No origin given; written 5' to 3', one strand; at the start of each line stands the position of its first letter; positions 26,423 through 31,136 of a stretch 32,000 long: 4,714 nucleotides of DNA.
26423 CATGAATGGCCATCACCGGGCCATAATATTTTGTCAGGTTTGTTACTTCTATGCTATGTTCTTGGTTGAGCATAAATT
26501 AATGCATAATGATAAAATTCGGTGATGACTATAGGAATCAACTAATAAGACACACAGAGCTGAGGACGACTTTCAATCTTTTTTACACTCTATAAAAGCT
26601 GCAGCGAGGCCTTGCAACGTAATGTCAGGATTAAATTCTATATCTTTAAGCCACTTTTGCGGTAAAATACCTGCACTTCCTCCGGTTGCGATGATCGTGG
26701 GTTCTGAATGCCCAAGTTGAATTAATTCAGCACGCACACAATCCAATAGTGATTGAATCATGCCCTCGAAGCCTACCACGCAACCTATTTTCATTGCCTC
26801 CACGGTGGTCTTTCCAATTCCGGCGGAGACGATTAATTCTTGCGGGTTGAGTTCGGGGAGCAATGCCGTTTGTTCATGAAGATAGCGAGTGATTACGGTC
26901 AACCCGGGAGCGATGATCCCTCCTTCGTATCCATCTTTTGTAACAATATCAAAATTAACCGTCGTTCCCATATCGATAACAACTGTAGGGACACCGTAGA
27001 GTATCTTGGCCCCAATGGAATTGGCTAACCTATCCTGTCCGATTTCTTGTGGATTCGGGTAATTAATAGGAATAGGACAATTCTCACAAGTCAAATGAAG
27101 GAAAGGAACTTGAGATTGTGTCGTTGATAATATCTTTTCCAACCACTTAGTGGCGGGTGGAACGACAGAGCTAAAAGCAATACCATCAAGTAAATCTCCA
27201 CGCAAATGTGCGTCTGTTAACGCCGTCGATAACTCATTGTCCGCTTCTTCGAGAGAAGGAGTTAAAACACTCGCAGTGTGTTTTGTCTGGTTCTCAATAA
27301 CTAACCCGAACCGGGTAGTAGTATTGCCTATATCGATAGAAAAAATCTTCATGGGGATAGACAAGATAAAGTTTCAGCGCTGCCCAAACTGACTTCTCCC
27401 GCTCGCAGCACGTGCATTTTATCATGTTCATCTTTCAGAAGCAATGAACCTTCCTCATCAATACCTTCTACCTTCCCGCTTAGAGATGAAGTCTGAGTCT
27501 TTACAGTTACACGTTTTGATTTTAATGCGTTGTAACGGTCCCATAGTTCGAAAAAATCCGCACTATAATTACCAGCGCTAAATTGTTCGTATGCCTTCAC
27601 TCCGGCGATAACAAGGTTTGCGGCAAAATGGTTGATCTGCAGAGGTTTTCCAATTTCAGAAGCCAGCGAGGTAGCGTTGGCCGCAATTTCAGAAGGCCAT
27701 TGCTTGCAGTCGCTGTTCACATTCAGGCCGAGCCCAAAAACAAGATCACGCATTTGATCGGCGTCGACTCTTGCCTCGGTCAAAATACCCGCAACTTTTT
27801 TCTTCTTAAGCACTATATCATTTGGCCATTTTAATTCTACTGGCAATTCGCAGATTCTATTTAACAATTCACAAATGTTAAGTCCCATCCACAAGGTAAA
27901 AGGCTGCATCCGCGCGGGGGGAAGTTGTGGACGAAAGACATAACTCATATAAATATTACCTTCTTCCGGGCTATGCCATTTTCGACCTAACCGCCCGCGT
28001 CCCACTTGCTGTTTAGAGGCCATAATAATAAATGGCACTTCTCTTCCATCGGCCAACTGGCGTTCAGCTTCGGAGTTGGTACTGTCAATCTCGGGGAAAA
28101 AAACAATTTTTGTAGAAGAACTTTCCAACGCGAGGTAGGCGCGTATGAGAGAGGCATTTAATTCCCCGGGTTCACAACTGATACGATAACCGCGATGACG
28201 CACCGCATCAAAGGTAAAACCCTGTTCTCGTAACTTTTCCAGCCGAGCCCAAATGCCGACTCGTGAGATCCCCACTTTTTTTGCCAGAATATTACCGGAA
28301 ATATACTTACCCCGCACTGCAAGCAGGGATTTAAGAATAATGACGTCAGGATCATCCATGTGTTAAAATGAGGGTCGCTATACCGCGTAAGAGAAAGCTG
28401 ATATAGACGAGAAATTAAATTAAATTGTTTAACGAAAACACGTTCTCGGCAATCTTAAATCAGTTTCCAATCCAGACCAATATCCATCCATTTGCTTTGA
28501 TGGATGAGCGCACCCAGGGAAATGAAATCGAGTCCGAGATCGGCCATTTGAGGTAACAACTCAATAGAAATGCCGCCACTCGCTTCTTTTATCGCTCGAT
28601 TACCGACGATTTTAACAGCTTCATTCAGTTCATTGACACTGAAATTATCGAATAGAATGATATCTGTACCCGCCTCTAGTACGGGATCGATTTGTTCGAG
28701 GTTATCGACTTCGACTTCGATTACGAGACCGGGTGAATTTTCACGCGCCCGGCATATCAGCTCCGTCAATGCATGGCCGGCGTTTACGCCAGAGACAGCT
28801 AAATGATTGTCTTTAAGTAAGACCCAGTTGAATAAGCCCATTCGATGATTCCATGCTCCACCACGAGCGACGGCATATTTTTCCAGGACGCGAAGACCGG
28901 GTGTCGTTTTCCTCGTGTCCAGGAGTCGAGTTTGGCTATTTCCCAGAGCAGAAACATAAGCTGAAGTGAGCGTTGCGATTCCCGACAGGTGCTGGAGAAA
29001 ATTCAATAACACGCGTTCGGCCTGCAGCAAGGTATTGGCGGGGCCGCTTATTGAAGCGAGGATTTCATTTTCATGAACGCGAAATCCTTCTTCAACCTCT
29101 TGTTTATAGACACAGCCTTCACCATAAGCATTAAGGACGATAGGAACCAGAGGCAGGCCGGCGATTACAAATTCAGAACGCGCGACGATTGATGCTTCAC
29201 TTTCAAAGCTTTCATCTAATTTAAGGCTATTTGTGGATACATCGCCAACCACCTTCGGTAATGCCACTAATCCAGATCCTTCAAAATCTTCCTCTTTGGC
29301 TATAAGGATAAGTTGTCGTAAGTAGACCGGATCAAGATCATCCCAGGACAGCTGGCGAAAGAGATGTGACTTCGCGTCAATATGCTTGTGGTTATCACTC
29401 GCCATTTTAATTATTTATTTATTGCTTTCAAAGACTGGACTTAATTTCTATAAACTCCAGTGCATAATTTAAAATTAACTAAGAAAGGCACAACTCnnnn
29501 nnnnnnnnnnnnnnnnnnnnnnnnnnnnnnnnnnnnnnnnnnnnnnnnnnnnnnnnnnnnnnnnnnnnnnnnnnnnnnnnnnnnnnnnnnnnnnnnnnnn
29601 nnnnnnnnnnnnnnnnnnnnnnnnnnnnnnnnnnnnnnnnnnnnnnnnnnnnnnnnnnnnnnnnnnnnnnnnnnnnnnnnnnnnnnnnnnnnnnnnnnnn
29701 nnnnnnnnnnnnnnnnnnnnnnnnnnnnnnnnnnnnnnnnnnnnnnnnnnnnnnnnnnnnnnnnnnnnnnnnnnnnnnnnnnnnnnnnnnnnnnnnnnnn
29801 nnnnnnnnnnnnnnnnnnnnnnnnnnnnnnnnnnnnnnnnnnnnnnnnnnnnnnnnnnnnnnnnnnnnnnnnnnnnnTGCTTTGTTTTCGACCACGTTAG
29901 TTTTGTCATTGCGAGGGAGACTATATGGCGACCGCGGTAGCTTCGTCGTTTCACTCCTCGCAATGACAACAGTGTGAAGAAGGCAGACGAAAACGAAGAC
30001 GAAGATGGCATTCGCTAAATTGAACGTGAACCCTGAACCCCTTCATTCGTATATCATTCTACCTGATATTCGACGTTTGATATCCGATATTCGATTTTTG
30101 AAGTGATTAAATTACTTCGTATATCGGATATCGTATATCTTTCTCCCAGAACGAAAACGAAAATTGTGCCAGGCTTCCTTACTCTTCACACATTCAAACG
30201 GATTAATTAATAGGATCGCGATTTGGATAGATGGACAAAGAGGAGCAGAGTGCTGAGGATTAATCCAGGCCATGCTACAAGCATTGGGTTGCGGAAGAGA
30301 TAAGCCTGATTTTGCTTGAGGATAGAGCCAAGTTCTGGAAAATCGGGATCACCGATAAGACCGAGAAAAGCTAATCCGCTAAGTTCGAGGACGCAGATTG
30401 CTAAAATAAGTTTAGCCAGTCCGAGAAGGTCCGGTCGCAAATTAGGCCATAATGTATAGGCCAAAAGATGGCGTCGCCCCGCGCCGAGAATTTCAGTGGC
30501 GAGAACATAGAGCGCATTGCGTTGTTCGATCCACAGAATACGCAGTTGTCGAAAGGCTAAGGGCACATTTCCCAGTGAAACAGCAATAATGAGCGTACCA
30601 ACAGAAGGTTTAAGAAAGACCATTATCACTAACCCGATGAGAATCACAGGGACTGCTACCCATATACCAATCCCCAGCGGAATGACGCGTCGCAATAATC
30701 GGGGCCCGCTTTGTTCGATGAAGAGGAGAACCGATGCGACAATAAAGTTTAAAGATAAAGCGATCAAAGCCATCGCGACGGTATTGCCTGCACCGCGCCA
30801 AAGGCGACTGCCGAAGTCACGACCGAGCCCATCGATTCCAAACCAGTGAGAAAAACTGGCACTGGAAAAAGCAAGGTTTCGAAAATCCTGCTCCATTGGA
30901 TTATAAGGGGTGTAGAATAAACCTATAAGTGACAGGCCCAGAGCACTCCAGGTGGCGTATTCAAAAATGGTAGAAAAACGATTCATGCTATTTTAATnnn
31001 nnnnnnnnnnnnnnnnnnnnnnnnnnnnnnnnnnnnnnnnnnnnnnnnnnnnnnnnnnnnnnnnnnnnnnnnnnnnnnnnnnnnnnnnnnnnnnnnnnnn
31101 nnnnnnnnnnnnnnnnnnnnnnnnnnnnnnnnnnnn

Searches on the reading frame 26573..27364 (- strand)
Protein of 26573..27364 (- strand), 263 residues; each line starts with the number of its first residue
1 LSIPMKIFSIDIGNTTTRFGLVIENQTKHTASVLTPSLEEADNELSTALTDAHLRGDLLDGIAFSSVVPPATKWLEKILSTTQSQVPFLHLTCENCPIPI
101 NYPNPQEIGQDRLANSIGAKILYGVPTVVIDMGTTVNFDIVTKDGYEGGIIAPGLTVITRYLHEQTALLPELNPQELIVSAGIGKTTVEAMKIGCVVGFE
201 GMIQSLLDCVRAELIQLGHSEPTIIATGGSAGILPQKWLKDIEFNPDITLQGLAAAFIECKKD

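Call 63: search_protein_families(library=pfam, proteins=[window:26573-27364:-], max_evalue=0.00001)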
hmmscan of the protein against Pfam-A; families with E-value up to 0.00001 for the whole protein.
window:26573-27364:- (263 aa): 1 family
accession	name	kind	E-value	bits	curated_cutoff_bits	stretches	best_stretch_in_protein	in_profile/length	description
PF03309.20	Pan_kinase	-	4.3e-43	148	24.7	1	9-206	3-202/205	Type III pantothenate kinase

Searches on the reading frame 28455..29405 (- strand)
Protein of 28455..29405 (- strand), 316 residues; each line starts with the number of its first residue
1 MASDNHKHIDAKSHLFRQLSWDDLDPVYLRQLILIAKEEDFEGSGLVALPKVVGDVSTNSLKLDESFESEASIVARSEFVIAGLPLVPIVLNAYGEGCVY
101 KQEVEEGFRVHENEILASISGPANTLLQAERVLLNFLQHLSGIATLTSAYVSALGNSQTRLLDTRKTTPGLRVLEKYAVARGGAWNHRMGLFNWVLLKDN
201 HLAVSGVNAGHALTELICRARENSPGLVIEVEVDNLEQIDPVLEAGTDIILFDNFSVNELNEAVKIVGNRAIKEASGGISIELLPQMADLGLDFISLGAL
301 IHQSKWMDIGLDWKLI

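Call 63: search_protein_families(library=pfam, proteins=[window:28455-29405:-], max_evalue=0.00001)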
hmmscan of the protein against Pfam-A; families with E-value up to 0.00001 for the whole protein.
window:28455-29405:- (316 aa): 2 families
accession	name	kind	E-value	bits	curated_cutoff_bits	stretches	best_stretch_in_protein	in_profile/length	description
PF01729.25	QRPTase_C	-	2.8e-50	170.8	23.1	1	143-312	1-169/169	Quinolinate phosphoribosyl transferase, C-terminal domain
PF02749.22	QRPTase_N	-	1.8e-17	63.8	27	1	55-141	1-82/82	Quinolinate phosphoribosyl transferase, N-terminal domain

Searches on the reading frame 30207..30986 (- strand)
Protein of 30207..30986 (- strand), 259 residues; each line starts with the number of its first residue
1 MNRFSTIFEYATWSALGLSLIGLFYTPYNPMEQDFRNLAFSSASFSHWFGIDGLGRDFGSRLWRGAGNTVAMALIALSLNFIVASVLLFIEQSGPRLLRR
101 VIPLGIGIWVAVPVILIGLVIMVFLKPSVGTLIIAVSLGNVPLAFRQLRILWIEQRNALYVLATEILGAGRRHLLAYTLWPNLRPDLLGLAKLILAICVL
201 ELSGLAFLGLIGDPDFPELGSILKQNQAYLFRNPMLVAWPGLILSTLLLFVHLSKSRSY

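Call 63: search_protein_families(library=pfam, proteins=[window:30207-30986:-], max_evalue=0.00001)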
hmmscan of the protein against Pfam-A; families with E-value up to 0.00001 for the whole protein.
window:30207-30986:- (259 aa): 1 family
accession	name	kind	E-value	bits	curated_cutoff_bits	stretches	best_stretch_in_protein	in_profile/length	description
PF00528.27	BPD_transp_1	-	5.6e-07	29.9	26.4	1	95-249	13-168/184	Binding-protein-dependent transport system inner membrane component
